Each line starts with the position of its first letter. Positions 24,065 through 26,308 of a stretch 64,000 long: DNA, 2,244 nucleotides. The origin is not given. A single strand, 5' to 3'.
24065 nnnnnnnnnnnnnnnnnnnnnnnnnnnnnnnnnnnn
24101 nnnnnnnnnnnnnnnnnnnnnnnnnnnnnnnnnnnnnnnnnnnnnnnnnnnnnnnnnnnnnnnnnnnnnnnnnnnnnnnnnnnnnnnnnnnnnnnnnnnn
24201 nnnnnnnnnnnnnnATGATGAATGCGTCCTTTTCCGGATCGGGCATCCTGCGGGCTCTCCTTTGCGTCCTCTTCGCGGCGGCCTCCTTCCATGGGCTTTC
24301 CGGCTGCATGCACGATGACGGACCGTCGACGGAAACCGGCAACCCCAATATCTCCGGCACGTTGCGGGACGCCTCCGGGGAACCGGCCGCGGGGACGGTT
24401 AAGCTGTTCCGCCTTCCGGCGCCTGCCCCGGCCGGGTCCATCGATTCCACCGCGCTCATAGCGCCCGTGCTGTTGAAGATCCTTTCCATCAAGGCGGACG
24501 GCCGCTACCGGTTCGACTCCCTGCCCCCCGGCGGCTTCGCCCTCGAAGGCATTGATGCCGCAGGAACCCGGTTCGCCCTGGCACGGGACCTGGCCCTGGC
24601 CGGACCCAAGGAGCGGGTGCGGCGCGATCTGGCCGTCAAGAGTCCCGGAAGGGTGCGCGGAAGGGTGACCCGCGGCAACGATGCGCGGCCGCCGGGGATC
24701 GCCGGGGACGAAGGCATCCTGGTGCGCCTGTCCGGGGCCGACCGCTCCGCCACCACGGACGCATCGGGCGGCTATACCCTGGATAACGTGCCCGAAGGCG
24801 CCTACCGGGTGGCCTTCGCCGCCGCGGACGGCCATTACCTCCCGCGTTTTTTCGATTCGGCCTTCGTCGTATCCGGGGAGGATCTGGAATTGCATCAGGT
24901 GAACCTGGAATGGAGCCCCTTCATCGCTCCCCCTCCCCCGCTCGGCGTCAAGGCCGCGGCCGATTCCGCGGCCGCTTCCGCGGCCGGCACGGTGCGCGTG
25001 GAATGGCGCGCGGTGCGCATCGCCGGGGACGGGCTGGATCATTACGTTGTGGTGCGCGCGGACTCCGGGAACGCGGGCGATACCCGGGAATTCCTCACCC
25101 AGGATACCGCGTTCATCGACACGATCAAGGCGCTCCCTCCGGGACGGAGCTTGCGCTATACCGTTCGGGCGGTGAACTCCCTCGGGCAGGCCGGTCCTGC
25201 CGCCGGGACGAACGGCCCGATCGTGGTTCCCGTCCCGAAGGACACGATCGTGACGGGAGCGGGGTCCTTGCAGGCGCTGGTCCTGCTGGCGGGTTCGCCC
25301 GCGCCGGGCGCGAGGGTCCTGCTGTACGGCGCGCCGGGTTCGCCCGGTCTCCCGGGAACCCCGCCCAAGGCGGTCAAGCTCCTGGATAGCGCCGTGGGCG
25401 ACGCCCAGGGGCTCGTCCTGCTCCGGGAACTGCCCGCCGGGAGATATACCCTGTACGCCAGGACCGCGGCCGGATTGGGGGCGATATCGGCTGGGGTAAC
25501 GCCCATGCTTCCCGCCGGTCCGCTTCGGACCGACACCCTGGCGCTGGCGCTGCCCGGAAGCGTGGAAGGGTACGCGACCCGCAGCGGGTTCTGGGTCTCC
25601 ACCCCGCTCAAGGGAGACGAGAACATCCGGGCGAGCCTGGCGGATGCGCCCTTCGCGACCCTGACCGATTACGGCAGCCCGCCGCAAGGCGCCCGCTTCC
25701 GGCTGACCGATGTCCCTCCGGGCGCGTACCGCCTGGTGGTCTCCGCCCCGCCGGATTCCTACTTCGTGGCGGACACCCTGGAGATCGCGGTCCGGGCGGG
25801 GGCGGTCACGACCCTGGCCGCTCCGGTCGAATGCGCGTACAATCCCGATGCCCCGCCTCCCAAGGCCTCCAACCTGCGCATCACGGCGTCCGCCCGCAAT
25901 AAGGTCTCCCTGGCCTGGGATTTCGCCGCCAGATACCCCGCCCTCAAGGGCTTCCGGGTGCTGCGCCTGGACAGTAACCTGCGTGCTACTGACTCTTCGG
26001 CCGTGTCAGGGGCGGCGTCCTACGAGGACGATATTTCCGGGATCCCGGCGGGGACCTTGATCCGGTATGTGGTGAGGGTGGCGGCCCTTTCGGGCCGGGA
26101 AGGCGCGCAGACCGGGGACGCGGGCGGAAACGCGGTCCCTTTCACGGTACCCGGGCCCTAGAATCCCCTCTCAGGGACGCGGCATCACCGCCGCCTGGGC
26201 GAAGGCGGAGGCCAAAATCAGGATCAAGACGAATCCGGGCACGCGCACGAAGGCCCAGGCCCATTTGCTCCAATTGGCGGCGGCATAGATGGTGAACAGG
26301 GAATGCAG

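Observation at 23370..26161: DUF4423/TIGR02147-like HTH protein translationally coupled to a large CarboxypepD_reg/FN3 lipoprotein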

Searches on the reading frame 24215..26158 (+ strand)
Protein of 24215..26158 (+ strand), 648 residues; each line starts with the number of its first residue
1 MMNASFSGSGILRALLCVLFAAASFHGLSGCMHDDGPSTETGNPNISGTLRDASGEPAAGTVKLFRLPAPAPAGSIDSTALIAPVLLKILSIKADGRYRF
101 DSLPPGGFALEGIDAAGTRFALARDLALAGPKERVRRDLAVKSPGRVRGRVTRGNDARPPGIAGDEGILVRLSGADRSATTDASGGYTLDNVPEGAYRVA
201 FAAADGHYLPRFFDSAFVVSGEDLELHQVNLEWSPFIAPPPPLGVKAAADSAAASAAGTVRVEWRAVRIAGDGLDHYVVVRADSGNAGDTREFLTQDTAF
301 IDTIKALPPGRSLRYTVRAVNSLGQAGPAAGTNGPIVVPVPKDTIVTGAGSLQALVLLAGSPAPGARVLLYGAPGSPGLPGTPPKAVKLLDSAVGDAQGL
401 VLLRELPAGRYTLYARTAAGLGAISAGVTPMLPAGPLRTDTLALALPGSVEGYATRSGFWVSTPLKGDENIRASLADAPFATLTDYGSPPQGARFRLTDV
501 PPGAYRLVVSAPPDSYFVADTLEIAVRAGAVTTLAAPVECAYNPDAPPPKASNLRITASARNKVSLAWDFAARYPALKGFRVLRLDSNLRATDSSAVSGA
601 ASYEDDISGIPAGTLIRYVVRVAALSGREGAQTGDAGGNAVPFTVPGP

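Call 3: search_protein_families(library=ncbifam, proteins=[window:24215-26158:+], max_evalue=0.01)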
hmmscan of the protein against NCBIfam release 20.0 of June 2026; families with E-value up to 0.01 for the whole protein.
window:24215-26158:+ (648 aa): 1 family
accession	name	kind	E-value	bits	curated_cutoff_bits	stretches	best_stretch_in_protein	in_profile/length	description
NF052345.1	S_layer_anammox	exception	9.8e-05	19.9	1400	1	144-262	1312-1420/1596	Kustd1514 family S-layer glycoprotein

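Call 4: search_protein_families(library=pfam, proteins=[window:24215-26158:+], max_evalue=0.01)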
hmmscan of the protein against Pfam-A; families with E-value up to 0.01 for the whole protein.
window:24215-26158:+ (648 aa): 8 families
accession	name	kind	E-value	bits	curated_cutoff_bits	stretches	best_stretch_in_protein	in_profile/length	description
PF13620.12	CarboxypepD_reg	-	1.6e-18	67.3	32.3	1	147-203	2-56/82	Carboxypeptidase regulatory-like domain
PF17210.9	SdrD_B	-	1.3e-08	35.4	29.7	1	159-207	21-70/112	SdrD B-like domain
PF13715.12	CarbopepD_reg_2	-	2.9e-05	24.4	32.2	1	167-201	16-50/88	CarboxypepD_reg-like domain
PF17802.7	SpaA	-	4.4e-05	24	23.1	0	177-200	34-57/91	Prealbumin-like fold domain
PF09430.16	EMC7_beta-sandw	-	4.5e-05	24.1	26.6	0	170-208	12-52/122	ER membrane protein complex subunit 7, beta-sandwich domain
PF00041.27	fn3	-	7.9e-05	23.2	25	0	257-327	13-76/84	Fibronectin type III domain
PF24421.1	Ig_J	-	0.00018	22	29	0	256-333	24-98/104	Tip attachment protein J, Ig-like domain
PF14686.12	fn3_3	-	0.00075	19.7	24.4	0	179-199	29-49/75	Polysaccharide lyase family 4, domain II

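Call 38: search_protein_families(library=pfam, alignment_id=A2, max_evalue=0.001)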
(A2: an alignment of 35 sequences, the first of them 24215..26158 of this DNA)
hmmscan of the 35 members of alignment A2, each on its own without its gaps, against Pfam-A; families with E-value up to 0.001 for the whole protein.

A. member 1, window:24215-26158:+ (648 aa): 8 families
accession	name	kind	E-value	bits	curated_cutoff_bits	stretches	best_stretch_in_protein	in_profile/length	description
PF13620.12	CarboxypepD_reg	-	1.6e-18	67.3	32.3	1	147-203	2-56/82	Carboxypeptidase regulatory-like domain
PF17210.9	SdrD_B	-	1.3e-08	35.4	29.7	1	159-207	21-70/112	SdrD B-like domain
PF13715.12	CarbopepD_reg_2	-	2.9e-05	24.4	32.2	0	167-201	16-50/88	CarboxypepD_reg-like domain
PF17802.7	SpaA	-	4.4e-05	24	23.1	0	177-200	34-57/91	Prealbumin-like fold domain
PF09430.16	EMC7_beta-sandw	-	4.5e-05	24.1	26.6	0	170-208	12-52/122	ER membrane protein complex subunit 7, beta-sandwich domain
PF00041.27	fn3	-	7.9e-05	23.2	25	0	257-327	13-76/84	Fibronectin type III domain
PF24421.1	Ig_J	-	0.00018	22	29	0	256-333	24-98/104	Tip attachment protein J, Ig-like domain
PF14686.12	fn3_3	-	0.00075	19.7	24.4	0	179-199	29-49/75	Polysaccharide lyase family 4, domain II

B. families by the number of members that match (of 35 scanned): 23 families
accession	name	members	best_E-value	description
PF13620.12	CarboxypepD_reg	20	5.5e-20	Carboxypeptidase regulatory-like domain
PF17210.9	SdrD_B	10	8.8e-11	SdrD B-like domain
PF17802.7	SpaA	6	5.5e-12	Prealbumin-like fold domain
PF13385.13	Laminin_G_3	5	6.4e-23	Concanavalin A-like lectin/glucanases superfamily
PF13715.12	CarbopepD_reg_2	5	1.3e-09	CarboxypepD_reg-like domain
PF14686.12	fn3_3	5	3.6e-07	Polysaccharide lyase family 4, domain II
PF10102.14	DUF2341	4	3.7e-15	Domain of unknown function (DUF2341)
PF00544.25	Pectate_lyase_4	3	1.8e-23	Pectate lyase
PF09430.16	EMC7_beta-sandw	3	2.2e-07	ER membrane protein complex subunit 7, beta-sandwich domain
PF23193.1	NOMO_3rd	3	6.9e-06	NOMO third transthyretin-like domain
PF13229.12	Beta_helix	2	3.6e-09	Right handed beta helix region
PF23598.1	LRR_14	1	4e-39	Leucine-rich repeat region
PF13855.12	LRR_8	1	8.4e-30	Leucine rich repeat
PF12799.13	LRR_4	1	7.4e-27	Leucine Rich repeats (2 copies)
PF00560.39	LRR_1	1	3.8e-14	Leucine Rich Repeat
PF00041.27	fn3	1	7.9e-05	Fibronectin type III domain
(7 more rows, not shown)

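Call 39: search_protein_families(library=ncbifam, alignment_id=A2, max_evalue=0.001)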
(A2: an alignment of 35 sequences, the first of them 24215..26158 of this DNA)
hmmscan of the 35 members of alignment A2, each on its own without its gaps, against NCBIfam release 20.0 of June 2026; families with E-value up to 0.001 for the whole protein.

A. member 1, window:24215-26158:+ (648 aa): 1 family
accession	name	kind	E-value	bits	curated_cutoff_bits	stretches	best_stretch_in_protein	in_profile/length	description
NF052345.1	S_layer_anammox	exception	9.8e-05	19.9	1400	1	144-262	1312-1420/1596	Kustd1514 family S-layer glycoprotein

B. families by the number of members that match (of 35 scanned): 10 families
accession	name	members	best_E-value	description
TIGR04134.1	lipo_with_rSAM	2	1.4e-08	radical SAM-associated putative lipoprotein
NF047464.1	FibnectbindLIC11051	1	6.6e-51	LIC_11051 family fibronectin-binding protein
NF041381.1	XopAC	1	9.1e-43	XopAC/AvrAC family type III secretion system effector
NF041400.1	XopAE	1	1.1e-35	type III secretion system effector XopAE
NF041351.1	XopL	1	1.5e-30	type III secretion system leucine-rich repeat domain-containing effector XopL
NF011897.0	PRK15370.1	1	1.3e-17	SPI-1 type III secretion system effector E3 ubiquitin transferase SlrP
NF011917.0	PRK15387.1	1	3.3e-10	type III secretion system effector E3 ubiquitin transferase SspH2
NF033189.1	internalin_A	1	5.1e-10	class 1 internalin InlA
NF052345.1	S_layer_anammox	1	9.8e-05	Kustd1514 family S-layer glycoprotein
NF058648.1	ECF_sub_HI1622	1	0.00017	NikL family nickel/cobalt ECF transporter subunit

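Call 41: find_homologous_proteins(query=window:24215-26158:+, max_evalue=0.00001)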
Query window:24215-26158:+ (648 aa): 34 proteins with E <= 0.00001 among 8000 candidates.
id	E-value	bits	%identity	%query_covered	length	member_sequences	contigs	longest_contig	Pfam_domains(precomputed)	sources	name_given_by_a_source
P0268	0.0e+0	1402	100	100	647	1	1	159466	PF13620.13,PF22904.4,PF17210.10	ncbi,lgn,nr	ncbi:MAG: hypothetical protein JWP91_3149 [Fibrobacteres bacterium]|nr:hypothetical protein [Fibroba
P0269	9.7e-176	604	52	97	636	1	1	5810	PF13715.13,PF17802.8,PF13620.13,PF09430.17,PF22904.4,PF17210.10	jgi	jgi:hypothetical protein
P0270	5.6e-170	585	50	95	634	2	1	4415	PF13715.13,PF17802.8,PF13620.13,PF09430.17,PF22904.4,PF17210.10,PF00041.28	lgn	-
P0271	2.2e-167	577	50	94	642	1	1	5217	PF13715.13,PF14686.13,PF17802.8,PF13620.13,PF09430.17,PF22904.4,PF17210.10,PF00041.28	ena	-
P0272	7.3e-164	565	49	96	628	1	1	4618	PF13715.13,PF14686.13,PF13620.13,PF17210.10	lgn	-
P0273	8.7e-164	565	50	95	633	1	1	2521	PF13715.13,PF14686.13,PF13620.13,PF09430.17,PF22904.4,PF17210.10,PF00041.28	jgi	jgi:hypothetical protein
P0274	2.2e-163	563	49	98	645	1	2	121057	PF13715.13,PF14686.13,PF17802.8,PF13620.13,PF09430.17,PF22904.4,PF17210.10,PF00041.28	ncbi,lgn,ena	-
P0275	1.4e-161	557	49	95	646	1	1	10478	PF17802.8,PF13620.13,PF09430.17,PF17210.10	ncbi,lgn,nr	ncbi:MAG TPA: hypothetical protein VJ385_06410 [Fibrobacteria bacterium]|nr:hypothetical protein [Fi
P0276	3.9e-157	543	47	98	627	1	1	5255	PF14686.13,PF17802.8,PF13620.13,PF22904.4,PF17210.10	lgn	-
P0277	8.3e-157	542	48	98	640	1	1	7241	PF14686.13,PF17802.8,PF13620.13,PF09430.17,PF22904.4,PF17210.10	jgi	jgi:hypothetical protein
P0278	4.9e-156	539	48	98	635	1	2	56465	PF13620.13,PF17210.10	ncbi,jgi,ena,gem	-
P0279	1.6e-155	537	47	99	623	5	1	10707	PF14686.13,PF17802.8,PF13620.13,PF09430.17,PF22904.4,PF17210.10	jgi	jgi:protocatechuate 3,4-dioxygenase beta subunit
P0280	3.2e-155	536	47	98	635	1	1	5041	PF13620.13,PF17210.10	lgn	-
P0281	1.6e-154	534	50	94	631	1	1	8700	PF13715.13,PF14686.13,PF17802.8,PF13620.13,PF22904.4,PF17210.10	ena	-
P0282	2.7e-153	530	48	98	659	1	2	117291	PF13715.13,PF17802.8,PF13620.13,PF22904.4,PF17210.10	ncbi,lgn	-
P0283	4.3e-153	529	47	98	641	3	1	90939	PF13620.13,PF17210.10,PF00041.28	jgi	jgi:hypothetical protein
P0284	4.7e-153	529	46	98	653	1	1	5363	PF13715.13,PF14686.13,PF17802.8,PF13620.13,PF09430.17,PF22904.4,PF17210.10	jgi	jgi:hypothetical protein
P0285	7.1e-153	529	47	100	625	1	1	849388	PF13715.13,PF14686.13,PF17802.8,PF23193.2,PF13620.13,PF22904.4,PF17210.10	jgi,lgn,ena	-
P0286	8.8e-153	528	49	95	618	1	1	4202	PF13715.13,PF17802.8,PF13620.13,PF09430.17,PF22904.4,PF17210.10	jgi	jgi:hypothetical protein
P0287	6.3e-152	525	48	97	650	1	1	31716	PF14686.13,PF17802.8,PF13620.13,PF09430.17,PF22904.4,PF17210.10,PF00041.28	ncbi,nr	ncbi:MAG: hypothetical protein M3Y08_03500 [Fibrobacterota bacterium]|nr:hypothetical protein [Fibro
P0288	3.3e-150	520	47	98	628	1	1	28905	PF14686.13,PF17802.8,PF13620.13,PF22904.4,PF17210.10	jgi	jgi:hypothetical protein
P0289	5.8e-150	519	47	95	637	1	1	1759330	PF13620.13,PF17210.10,PF00041.28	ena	-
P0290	1.9e-149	517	47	97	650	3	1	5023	PF17802.8,PF13620.13,PF17210.10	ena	-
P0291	9.3e-149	515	46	98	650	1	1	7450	PF13715.13,PF14686.13,PF24421.2,PF17802.8,PF13620.13,PF22904.4,PF17210.10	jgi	jgi:hypothetical protein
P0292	1.1e-147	512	46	100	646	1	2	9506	PF13715.13,PF17802.8,PF13620.13,PF09430.17,PF22904.4,PF17210.10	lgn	-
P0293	3.0e-147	510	45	100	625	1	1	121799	PF13715.13,PF14686.13,PF17802.8,PF13620.13,PF22904.4,PF17210.10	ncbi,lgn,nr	ncbi:MAG: carboxypeptidase regulatory-like domain-containing protein [Fibrobacteres bacterium]|nr:ca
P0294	1.3e-145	505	45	97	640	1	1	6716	PF13620.13,PF17210.10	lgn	-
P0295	2.2e-143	497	45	95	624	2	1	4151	PF13715.13,PF25832.1,PF14686.13,PF17802.8,PF00775.28,PF13620.13,PF22904.4,PF17210.10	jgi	jgi:hypothetical protein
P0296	9.0e-143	495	47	94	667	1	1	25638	PF13620.13,PF17210.10,PF00041.28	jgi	jgi:hypothetical protein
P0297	2.1e-138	481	45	98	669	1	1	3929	PF13620.13,PF17210.10,PF00041.28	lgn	-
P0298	4.7e-133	463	45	91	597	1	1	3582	PF16655.13,PF13620.13,PF17210.10,PF00041.28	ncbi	ncbi:MAG: hypothetical protein ABIW76_16550, partial [Fibrobacteria bacterium]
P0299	1.4e-130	455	44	95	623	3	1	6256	PF14686.13,PF17802.8,PF13620.13,PF22904.4,PF17210.10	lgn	-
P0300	3.1e-119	418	45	94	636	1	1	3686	PF13715.13,PF14686.13,PF13620.13,PF09430.17,PF22904.4,PF17210.10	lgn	-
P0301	3.7e-102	361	41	94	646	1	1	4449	PF17802.8,PF13620.13,PF22904.4,PF17210.10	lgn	-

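Call 51: search_protein_families(library=padloc, proteins=[window:24215-26158:+], max_evalue=0.01)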
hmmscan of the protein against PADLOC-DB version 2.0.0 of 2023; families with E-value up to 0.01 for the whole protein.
window:24215-26158:+ (648 aa): 0 families

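Call 56: predict_structure(alignment_id=A3)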
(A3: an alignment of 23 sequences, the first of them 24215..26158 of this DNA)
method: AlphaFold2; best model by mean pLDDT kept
length: 648 residues; sequences in the alignment: 23
mean_pLDDT: 85.6   pTM: 0.49
mean pLDDT of the five models: 85.6, 83.9, 83.6, 83.1, 82.2
residues with pLDDT >= 90: 383; 70-90: 175; 50-70: 57; < 50: 33
segments of 3 or more residues with pLDDT < 50: 1-8, 24-41, 253-255, 344-346
pLDDT, mean of each block of 10 residues (from residue 1): 41 58 45 38 81 96 96 87 96 96 93 96 93 92 97 86 91 95 95 95 92 93 96 92 87 61 90 88 75 93 81 91 92 79 56 92 93 64 74 91 85 93 90 75 96 87 74 91 90 95 92 83 94 93 80 91 93 75 94 93 95 96 85 87 92
secondary structure, 60 per line:
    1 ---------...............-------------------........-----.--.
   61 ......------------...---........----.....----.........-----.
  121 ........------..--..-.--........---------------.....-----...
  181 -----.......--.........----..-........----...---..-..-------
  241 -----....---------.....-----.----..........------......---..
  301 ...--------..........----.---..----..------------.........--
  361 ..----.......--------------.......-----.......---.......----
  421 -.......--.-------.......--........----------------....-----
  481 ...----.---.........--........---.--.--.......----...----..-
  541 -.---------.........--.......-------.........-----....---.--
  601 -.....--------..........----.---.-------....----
elements in order: H10-24 E44-51 E60-66 E85-92 E97-101 E106-114 E120-128 E145-152 E168-172 E178-180 E186-192 E195-203 E211-218 E223-225 E246-249 E259-263 E274-283 E290-295 E299-303 E312-321 E350-358 E367-373 E388-394 E400-406 E410-416 E422-428 E439-445 E448-455 E472-475 E481-483 E492-500 E503-510 E520-526 E531-533 E552-560 E563-569 E577-585 E591-594 E602-606 E615-624 E641-644
